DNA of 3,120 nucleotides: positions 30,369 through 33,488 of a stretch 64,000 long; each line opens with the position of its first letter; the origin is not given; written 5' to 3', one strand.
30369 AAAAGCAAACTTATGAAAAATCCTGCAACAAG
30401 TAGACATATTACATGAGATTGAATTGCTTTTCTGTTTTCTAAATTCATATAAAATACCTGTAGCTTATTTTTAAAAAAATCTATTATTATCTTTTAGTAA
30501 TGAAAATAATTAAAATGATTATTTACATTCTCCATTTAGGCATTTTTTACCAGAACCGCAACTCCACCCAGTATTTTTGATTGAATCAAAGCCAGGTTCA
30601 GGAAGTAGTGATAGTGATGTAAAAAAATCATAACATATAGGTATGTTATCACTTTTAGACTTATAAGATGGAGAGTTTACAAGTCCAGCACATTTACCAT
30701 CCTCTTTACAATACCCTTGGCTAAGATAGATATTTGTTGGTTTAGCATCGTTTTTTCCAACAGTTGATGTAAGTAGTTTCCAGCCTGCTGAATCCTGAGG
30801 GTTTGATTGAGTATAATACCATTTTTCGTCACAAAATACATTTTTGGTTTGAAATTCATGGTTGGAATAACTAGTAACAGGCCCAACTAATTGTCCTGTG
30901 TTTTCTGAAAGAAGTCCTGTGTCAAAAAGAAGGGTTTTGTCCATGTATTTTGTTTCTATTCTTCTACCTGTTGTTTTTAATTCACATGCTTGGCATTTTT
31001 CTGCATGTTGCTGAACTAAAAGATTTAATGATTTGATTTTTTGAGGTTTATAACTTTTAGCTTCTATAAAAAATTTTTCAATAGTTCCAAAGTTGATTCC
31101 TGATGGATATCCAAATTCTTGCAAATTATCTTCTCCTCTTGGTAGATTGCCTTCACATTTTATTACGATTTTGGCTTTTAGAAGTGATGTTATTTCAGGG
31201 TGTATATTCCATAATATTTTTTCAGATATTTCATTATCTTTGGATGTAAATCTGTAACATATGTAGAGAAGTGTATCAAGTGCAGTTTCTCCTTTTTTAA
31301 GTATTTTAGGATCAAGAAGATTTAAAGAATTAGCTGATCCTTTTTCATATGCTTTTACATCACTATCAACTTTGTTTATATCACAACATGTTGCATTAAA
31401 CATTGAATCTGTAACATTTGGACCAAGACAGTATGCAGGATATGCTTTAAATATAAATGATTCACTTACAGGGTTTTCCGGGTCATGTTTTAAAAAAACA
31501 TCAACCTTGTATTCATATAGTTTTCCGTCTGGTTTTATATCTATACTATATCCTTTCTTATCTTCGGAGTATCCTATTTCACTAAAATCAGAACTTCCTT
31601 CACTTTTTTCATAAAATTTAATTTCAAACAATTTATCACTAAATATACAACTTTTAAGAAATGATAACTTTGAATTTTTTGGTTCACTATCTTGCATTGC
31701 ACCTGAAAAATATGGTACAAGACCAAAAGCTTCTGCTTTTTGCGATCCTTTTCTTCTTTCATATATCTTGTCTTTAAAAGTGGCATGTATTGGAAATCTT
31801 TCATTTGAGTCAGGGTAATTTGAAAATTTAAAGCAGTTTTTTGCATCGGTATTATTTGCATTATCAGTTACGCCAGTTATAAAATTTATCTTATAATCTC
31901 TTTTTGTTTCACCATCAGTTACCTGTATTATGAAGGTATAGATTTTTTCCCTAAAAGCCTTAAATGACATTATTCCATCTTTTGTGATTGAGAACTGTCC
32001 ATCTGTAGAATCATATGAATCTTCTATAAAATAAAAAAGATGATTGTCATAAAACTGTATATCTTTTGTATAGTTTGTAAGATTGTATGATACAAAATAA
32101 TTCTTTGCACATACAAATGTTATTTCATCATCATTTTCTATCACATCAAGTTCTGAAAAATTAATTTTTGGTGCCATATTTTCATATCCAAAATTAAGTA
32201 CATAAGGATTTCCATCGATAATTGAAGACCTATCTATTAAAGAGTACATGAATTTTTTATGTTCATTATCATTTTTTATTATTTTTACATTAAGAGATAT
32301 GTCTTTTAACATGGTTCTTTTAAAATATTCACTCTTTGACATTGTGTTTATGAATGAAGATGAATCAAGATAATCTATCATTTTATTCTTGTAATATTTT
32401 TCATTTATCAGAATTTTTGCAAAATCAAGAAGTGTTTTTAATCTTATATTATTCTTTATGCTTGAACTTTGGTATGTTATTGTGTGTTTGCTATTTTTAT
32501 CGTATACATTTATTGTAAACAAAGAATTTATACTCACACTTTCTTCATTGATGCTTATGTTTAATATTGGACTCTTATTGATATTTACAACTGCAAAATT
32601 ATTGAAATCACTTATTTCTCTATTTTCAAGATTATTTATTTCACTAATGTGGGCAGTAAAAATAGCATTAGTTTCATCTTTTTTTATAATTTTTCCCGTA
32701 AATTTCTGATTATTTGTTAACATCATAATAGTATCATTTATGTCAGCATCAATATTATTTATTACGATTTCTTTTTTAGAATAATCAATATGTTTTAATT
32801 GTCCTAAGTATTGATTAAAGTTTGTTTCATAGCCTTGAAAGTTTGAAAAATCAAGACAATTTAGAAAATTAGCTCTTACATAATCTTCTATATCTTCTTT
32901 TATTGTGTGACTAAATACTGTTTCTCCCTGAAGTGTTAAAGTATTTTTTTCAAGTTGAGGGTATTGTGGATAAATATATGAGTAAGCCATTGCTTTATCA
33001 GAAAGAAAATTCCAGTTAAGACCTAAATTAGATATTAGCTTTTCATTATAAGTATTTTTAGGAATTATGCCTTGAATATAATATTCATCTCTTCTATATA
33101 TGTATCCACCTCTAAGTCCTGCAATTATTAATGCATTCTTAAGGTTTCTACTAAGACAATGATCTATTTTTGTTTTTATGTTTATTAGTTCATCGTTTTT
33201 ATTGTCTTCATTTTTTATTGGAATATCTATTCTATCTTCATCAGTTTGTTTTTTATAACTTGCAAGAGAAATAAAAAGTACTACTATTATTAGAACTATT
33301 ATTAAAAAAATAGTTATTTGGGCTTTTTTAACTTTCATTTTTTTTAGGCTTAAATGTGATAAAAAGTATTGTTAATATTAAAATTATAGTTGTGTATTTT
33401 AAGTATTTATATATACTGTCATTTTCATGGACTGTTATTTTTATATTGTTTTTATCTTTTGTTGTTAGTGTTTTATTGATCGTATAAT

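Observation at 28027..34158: Operon of giant secreted proteins carrying pilin-type (class III-like) N-termini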

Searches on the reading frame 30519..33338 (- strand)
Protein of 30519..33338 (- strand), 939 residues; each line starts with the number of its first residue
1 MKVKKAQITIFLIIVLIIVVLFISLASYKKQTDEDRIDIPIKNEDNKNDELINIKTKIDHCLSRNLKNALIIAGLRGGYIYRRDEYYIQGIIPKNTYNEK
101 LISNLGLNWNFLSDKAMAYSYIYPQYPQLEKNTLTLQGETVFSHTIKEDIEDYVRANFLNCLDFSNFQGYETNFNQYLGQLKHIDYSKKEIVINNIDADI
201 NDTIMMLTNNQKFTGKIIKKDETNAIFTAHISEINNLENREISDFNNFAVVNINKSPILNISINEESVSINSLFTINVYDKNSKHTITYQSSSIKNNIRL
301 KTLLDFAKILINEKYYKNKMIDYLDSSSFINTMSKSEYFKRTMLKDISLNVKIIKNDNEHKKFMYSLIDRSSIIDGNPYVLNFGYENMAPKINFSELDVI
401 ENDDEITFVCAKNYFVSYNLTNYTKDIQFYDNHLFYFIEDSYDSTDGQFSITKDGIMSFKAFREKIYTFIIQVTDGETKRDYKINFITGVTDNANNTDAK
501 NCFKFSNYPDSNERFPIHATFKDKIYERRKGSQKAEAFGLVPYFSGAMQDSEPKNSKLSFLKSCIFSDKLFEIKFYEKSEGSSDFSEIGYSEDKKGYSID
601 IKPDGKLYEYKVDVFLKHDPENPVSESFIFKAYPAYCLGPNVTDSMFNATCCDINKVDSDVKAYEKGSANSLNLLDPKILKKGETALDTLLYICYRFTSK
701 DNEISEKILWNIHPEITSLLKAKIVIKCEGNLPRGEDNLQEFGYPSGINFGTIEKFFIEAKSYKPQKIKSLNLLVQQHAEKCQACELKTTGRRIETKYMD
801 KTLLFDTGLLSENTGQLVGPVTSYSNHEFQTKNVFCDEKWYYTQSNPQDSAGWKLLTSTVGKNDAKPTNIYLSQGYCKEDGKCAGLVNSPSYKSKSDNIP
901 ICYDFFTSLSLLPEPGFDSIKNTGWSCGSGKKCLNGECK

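Call 6: search_protein_families(library=pfam, proteins=[window:30519-33338:-], max_evalue=1)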
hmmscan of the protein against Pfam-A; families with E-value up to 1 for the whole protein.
window:30519-33338:- (939 aa): 1 family
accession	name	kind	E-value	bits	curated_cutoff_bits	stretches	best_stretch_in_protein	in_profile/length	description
PF02950.22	Conotoxin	-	0.047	15.1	25.1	1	12-61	3-57/75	Conotoxin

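Call 7: search_protein_families(library=ncbifam, proteins=[window:30519-33338:-], max_evalue=1)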
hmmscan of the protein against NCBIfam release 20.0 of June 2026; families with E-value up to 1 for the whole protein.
window:30519-33338:- (939 aa): 0 families

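Call 12: find_homologous_proteins(query=window:30519-33338:-)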
Query window:30519-33338:- (939 aa): 4 proteins with E <= 0.001 among 8000 candidates.
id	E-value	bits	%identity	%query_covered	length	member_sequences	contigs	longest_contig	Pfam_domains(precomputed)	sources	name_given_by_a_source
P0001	0.0e+0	2131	100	100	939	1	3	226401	-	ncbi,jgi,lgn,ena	-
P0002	8.9e-178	611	38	96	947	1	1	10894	-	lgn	-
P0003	9.1e-114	399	31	90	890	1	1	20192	-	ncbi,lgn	-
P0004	3.4e-57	212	27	96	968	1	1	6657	-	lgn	-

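Call 14: find_encoding_contigs(protein=P0002, flank=10000, max_places=3)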
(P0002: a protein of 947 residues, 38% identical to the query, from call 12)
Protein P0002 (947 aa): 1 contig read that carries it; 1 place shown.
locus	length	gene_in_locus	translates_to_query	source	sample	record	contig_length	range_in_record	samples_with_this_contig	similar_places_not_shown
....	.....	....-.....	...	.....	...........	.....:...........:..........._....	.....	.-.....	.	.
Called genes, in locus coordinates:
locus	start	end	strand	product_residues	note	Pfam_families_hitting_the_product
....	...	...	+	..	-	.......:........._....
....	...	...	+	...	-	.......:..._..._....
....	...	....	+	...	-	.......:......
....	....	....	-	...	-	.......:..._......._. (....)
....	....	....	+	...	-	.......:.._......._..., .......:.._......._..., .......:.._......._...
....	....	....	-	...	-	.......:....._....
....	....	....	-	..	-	-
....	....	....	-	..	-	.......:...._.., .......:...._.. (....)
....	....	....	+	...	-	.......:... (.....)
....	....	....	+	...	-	-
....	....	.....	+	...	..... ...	-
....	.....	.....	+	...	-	?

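Call 15: find_encoding_contigs(protein=P0003, flank=10000, max_places=3)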
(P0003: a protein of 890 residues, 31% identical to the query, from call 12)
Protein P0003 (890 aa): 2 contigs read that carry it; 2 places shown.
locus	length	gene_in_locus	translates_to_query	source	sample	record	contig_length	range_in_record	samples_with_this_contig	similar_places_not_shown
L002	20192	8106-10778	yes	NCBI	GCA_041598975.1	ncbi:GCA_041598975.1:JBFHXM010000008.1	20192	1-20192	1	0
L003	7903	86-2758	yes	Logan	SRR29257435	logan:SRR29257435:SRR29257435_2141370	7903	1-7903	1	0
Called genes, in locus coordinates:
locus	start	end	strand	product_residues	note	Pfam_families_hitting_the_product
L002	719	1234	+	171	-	PF00254:FKBP_C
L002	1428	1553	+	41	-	-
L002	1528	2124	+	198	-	-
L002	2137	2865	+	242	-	PF24827:AstE_AspA_cat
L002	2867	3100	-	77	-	-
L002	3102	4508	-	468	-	PF00448:SRP54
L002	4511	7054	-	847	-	PF00133:tRNA-synt_1, PF01406:tRNA-synt_1e (faint), PF09334:tRNA-synt_1g, PF08264:Anticodon_1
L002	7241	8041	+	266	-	-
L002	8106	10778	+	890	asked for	-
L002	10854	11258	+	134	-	-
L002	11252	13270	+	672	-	-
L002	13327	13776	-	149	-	PF03657:UPF0113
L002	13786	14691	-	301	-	PF02355:SecD_SecF_C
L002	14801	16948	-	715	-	PF06470:SMC_hinge, PF02463:SMC_N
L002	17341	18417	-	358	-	PF02463:SMC_N, PF13175:AAA_15 (weak), PF13476:AAA_23, PF13304:AAA_21 (weak)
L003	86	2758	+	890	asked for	-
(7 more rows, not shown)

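Call 38: search_solved_structures(query=A1, max_evalue=1)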
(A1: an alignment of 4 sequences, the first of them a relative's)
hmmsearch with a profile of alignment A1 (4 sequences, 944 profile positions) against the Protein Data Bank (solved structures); distinct sequences matched with E-value up to 1: 0.

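Call 40: search_protein_representatives(alignment_id=A1)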
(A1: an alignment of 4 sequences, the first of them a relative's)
Query: 4 sequences, 944 profile positions. Proteins with E-value up to 0.001 (for the whole library): 1138; up to 1e-10: 128; up to 1e-30: 64. The best 150 are listed.
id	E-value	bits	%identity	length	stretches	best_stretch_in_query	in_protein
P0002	0.0e+00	1421.4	-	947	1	1-944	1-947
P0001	0.0e+00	1414.2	-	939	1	3-944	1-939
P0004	0.0e+00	1316.5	-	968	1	1-944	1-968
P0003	0.0e+00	1313.4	-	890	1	3-900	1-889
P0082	1.1e-257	874.2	-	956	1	6-944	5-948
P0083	8.0e-237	805.2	-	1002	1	7-942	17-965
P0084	8.2e-225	765.4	-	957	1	24-935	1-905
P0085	3.2e-223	760.2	-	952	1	5-940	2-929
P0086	3.3e-217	740.3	-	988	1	4-934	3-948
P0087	2.0e-202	691.3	-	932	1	4-944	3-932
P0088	3.2e-202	690.7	-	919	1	5-943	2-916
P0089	2.7e-201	687.6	-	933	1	6-944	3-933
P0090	1.3e-197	675.5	-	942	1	6-943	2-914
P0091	3.1e-194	664.2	-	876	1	67-911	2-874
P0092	9.7e-191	652.7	-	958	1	5-924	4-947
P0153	3.9e-17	78.1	-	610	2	3-102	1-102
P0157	1.0e-15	73.4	-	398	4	4-85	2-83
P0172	3.4e-13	65.1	-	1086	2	6-86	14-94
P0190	8.4e-12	60.5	-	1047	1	1-180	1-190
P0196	3.7e-11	58.3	-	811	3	4-178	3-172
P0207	1.2e-10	56.7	-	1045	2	6-85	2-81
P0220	4.1e-10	54.9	-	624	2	3-83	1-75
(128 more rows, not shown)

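Call 50: search_protein_families(library=pfam, alignment_id=A4, max_evalue=0.001)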
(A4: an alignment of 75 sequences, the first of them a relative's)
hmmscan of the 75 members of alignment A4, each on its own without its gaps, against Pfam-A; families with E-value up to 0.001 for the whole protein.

A. member 1, P0153 (610 aa): 0 families

B. families by the number of members that match (of 75 scanned): 11 families
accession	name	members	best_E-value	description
PF19077.6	Big_13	1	9e-22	Bacterial Ig-like domain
PF13385.13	Laminin_G_3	1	6.4e-19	Concanavalin A-like lectin/glucanases superfamily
PF17963.7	Big_9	1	1.5e-16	Bacterial Ig domain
PF22352.2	K319L-like_PKD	1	7.8e-14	K319L-like, PKD domain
PF09136.16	Glucodextran_B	1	5.5e-08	Glucodextranase, domain B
PF18911.6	PKD_4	1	1.1e-06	PKD domain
PF17803.7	Cadherin_4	1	2.9e-06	Bacterial cadherin-like domain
PF07495.19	Y_Y_Y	1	0.00025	Y_Y_Y domain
PF16184.11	Cadherin_3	1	0.00037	Cadherin-like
PF00801.26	PKD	1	0.00072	PKD domain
PF08329.16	ChitinaseA_N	1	0.00082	Chitinase A, N-terminal domain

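Call 52: list_cluster_members(proteins=[P0157, P0172, P0190, P0207, P0220, P0080, P0081, P0077, P0153, P0196])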
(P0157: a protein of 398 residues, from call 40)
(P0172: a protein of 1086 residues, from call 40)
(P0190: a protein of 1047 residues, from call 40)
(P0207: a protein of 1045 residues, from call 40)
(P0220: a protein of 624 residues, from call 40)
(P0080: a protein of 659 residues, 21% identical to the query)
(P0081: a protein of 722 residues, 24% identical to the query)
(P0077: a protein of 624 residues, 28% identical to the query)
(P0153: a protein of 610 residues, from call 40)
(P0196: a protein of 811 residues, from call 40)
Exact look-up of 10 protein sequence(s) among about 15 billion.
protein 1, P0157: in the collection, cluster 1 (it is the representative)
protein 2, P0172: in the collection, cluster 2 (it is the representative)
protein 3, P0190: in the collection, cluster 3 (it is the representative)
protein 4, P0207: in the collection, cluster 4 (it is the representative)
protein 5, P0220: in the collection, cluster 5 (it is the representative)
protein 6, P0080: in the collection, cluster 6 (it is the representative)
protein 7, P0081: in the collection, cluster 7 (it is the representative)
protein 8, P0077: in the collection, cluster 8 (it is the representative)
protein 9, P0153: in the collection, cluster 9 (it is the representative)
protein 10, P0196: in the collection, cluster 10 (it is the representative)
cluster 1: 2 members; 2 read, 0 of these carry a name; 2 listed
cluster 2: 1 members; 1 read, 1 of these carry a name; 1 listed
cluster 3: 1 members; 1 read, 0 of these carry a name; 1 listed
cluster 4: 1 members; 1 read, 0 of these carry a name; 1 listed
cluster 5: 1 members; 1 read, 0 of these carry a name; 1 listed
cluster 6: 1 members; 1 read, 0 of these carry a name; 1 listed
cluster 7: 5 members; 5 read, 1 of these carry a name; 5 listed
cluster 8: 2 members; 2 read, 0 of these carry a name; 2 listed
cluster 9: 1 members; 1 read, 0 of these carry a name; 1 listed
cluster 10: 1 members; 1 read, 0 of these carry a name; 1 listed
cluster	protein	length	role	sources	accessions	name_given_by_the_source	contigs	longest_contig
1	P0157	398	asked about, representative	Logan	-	-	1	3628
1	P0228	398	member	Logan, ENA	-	-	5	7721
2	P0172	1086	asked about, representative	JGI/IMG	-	hypothetical protein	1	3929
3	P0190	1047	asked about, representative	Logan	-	-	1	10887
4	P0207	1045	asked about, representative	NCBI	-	-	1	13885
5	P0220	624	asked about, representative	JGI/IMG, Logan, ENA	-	-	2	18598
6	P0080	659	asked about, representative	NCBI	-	-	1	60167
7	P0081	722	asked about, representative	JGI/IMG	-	-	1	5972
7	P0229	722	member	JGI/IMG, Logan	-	hypothetical protein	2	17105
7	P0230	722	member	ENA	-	-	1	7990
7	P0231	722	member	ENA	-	-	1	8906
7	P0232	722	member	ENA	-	-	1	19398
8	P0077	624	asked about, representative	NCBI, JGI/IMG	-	-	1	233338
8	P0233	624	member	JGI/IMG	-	-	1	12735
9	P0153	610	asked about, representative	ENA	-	-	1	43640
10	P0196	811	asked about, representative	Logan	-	-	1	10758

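Call 57: predict_structure(alignment_id=A3)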
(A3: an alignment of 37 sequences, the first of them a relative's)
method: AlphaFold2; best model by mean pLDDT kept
length: 939 residues; sequences in the alignment: 37
mean_pLDDT: 84.8   pTM: 0.54
mean pLDDT of the five models: 84.8, 84.4, 83.9, 83.5, 82.9
residues with pLDDT >= 90: 410; 70-90: 419; 50-70: 89; < 50: 21
segments of 3 or more residues with pLDDT < 50: 30-47
pLDDT, mean of each block of 10 residues (from residue 1): 63 86 70 39 46 83 95 95 90 93 90 91 87 80 91 89 78 84 90 91 87 92 87 79 65 90 94 86 81 92 94 89 91 87 83 94 96 94 94 83 79 86 81 82 95 95 91 93 85 84 92 86 91 83 73 84 75 83 79 86 77 82 82 92 66 92 88 88 89 82 77 92 91 86 91 85 79 94 84 87 90 87 62 85 87 90 87 90 90 83 86 79 80 81
secondary structure, 60 per line:
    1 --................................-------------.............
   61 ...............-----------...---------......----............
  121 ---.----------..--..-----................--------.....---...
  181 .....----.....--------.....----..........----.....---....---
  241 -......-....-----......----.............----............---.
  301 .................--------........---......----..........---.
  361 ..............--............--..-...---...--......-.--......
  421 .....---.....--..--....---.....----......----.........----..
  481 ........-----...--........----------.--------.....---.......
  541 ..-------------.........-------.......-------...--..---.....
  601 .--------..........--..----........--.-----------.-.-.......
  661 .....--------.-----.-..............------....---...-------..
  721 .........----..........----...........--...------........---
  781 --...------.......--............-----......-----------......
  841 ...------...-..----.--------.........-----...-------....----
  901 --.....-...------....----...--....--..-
elements in order (helices of 4 or more, strands of 3 or more residues): H3-34 H48-75 E87-89 H99-104 H109-114 E115-120 H146-161 E170-174 E178-185 E190-194 E203-207 E212-221 E226-230 H234-237 H242-247 E249-252 E258-263 E268-280 E285-296 H300-317 H326-333 H337-342 E347-356 E360-374 E377-388 E400-402 E405-410 E415-419 H420-423 H429-433 E440-443 E447-451 E456-461 E466-474 E479-488 H499-502 E503-506 E526-530 E534-542 E556-561 E572-578 E586-588 E596-601 E610-619 E628-635 H654-665 E682-695 H702-705 E719-729 H735-738 E739-743 E748-758 E761-763 E770-777 E783-785 E792-798 E801-809 E818-820 E835-843 E869-877 E883-885 E893-896 E903-907 E918-921 E926-928 E931-934

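Call 84: find_encoding_contigs(protein=P0153, flank=10000, max_places=1)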
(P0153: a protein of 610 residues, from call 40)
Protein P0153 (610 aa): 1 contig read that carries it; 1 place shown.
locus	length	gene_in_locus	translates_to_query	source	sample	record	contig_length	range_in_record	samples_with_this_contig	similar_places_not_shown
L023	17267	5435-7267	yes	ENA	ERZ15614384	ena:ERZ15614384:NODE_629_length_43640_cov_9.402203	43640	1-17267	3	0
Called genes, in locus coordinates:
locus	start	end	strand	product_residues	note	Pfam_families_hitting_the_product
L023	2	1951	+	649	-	?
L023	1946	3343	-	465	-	PF07992:Pyr_redox_2, PF13434:Lys_Orn_oxgnase (faint), PF13738:Pyr_redox_3, PF00070:Pyr_redox, PF02852:Pyr_redox_dim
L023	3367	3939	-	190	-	PF00406:ADK, PF13207:AAA_17, PF13238:AAA_18 (weak)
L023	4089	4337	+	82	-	PF01780:Ribosomal_L37ae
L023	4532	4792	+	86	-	-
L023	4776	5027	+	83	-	-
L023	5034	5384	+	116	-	PF02643:DUF192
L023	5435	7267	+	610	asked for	-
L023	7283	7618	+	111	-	-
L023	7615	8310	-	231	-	-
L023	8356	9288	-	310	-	PF01073:3Beta_HSD, PF01370:Epimerase, PF02719:Polysacc_synt_2, PF04321:RmlD_sub_bind, PF05368:NmrA (faint), PF13460:NAD_binding_10, PF16363:GDP_Man_Dehyd, PF07993:NAD_binding_4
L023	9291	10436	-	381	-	-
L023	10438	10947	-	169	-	-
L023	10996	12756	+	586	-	PF01411:tRNA-synt_2c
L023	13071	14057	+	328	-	PF17125:Methyltr_RsmF_N, PF01189:Methyltr_RsmB-F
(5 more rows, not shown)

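Call 85: find_encoding_contigs(protein=P0207, flank=10000, max_places=1)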
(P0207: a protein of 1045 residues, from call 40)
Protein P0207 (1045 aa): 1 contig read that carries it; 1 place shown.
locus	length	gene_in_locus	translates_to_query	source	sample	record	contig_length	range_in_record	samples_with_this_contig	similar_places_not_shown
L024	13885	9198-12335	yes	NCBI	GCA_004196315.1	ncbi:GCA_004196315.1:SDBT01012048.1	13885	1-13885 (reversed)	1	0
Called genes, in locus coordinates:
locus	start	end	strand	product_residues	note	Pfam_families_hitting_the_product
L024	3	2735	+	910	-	?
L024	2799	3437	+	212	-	-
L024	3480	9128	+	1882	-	-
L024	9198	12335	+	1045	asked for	PF09136:Glucodextran_B (weak), PF19077:Big_13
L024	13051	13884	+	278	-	?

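Call 94: search_protein_families(library=phrogs, proteins=[window:30519-33338:-], max_evalue=0.01)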
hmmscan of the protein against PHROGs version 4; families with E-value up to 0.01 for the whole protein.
window:30519-33338:- (939 aa): 0 families

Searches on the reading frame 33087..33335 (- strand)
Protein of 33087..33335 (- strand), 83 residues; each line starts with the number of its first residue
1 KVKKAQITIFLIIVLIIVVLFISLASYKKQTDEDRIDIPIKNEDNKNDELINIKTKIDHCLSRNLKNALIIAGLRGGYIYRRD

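Call 66: find_homologous_proteins(query=A6, max_evalue=0.001)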
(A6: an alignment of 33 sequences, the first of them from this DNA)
Query A6 (33 sequences) (83 aa, profile of the alignment): 4 proteins with E <= 0.001 among 2890 candidates.
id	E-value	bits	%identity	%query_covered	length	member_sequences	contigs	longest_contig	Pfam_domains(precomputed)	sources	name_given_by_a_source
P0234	3.3e-10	58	24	95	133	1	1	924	-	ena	-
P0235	8.2e-10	57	26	93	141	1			-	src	-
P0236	7.9e-8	50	31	89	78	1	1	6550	-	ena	-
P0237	5.2e-4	38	83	7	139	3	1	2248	-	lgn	-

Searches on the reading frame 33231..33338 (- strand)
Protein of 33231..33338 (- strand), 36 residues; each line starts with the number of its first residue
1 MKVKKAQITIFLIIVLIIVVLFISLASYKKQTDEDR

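Call 96: search_protein_families(library=pfam, proteins=[window:33231-33338:-], max_evalue=10)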
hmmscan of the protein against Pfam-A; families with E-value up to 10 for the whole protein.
seq(36 aa): 7 families
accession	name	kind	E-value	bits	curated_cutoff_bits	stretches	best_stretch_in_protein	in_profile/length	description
PF02950.22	Conotoxin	-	0.053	14.9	25.1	1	12-33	3-25/75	Conotoxin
PF25184.1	YxzE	-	0.1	14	40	1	8-33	5-30/65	YxzE-like putative bacteriocin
PF11337.13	DUF3139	-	0.16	13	27.3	1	4-29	2-27/83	Protein of unknown function (DUF3139)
PF14940.11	TMEM219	-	0.17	11.8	27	1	7-33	10-36/240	Transmembrane 219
PF12669.12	FeoB_associated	-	0.2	12.4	27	1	8-30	3-25/44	FeoB-associated Cys-rich membrane protein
PF25052.1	AtDEF-like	-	0.33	11.7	25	1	2-33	2-29/79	Defensin-like family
PF20088.4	DUF6480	-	1.6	9.1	25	1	3-26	51-74/78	Family of unknown function (DUF6480)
